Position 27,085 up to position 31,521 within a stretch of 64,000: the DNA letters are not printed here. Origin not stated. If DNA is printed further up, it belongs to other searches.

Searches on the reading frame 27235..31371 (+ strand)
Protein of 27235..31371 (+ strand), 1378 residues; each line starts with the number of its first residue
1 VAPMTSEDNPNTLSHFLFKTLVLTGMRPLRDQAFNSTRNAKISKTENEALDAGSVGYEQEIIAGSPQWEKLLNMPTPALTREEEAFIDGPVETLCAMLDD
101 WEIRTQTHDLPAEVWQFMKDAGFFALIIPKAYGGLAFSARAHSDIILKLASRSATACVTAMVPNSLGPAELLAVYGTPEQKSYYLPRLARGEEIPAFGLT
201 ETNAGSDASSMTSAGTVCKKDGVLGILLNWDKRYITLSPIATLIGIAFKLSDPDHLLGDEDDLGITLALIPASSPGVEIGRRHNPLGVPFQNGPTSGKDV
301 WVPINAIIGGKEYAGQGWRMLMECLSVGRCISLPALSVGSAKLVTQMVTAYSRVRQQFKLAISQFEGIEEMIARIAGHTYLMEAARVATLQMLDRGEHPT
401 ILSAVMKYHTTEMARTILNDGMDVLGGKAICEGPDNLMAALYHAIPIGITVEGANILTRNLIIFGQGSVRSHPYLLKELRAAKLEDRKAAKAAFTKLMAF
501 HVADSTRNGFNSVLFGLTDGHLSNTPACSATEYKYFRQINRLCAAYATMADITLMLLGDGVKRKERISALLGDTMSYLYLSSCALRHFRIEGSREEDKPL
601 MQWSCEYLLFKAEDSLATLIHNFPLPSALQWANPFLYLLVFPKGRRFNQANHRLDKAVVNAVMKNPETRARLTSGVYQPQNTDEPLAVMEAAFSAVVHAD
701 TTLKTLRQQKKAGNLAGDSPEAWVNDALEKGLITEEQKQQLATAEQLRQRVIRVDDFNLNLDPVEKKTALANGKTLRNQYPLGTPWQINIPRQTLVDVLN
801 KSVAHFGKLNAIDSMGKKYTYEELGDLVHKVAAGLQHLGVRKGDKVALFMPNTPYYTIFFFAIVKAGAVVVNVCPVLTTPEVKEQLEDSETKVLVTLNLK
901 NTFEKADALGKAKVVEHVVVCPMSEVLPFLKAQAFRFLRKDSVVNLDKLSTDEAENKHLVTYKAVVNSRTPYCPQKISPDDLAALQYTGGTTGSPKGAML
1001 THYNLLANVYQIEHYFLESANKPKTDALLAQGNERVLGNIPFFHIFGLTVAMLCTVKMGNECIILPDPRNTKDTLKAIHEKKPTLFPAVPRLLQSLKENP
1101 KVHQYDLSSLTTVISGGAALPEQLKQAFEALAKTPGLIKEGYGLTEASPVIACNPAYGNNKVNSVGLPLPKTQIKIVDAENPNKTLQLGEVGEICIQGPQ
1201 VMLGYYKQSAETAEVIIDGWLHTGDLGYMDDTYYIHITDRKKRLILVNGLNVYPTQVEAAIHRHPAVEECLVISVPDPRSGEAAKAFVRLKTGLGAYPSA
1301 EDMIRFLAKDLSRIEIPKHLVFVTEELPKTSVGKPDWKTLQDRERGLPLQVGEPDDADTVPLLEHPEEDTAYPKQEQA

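Call 29: search_protein_families(library=pfam, proteins=[window:27235-31371:+], max_evalue=0.0001)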
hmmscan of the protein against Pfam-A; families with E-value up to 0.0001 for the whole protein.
window:27235-31371:+ (1378 aa): 6 families
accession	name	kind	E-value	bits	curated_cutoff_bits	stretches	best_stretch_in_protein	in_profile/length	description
PF00501.34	AMP-binding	-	7.7e-95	318.3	29.9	1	802-1206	4-384/384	AMP-binding enzyme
PF09317.16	ACDH_C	-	9.3e-87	291.7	25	1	469-757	1-284/284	Acyl-CoA dehydrogenase, C-terminal, bacterial type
PF13193.12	AMP-binding_C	-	2.4e-18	67.2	24.5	1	1256-1334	1-76/76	AMP-binding enzyme C-terminal domain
PF00441.29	Acyl-CoA_dh_1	-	3.1e-17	63.5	22.4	1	315-462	1-145/150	Acyl-CoA dehydrogenase, C-terminal domain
PF02771.21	Acyl-CoA_dh_N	-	6.1e-17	62.5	22.9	1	99-192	24-113/113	Acyl-CoA dehydrogenase, N-terminal domain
PF02770.24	Acyl-CoA_dh_M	-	1.2e-12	48.2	33.3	1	196-290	1-86/97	Acyl-CoA dehydrogenase, middle domain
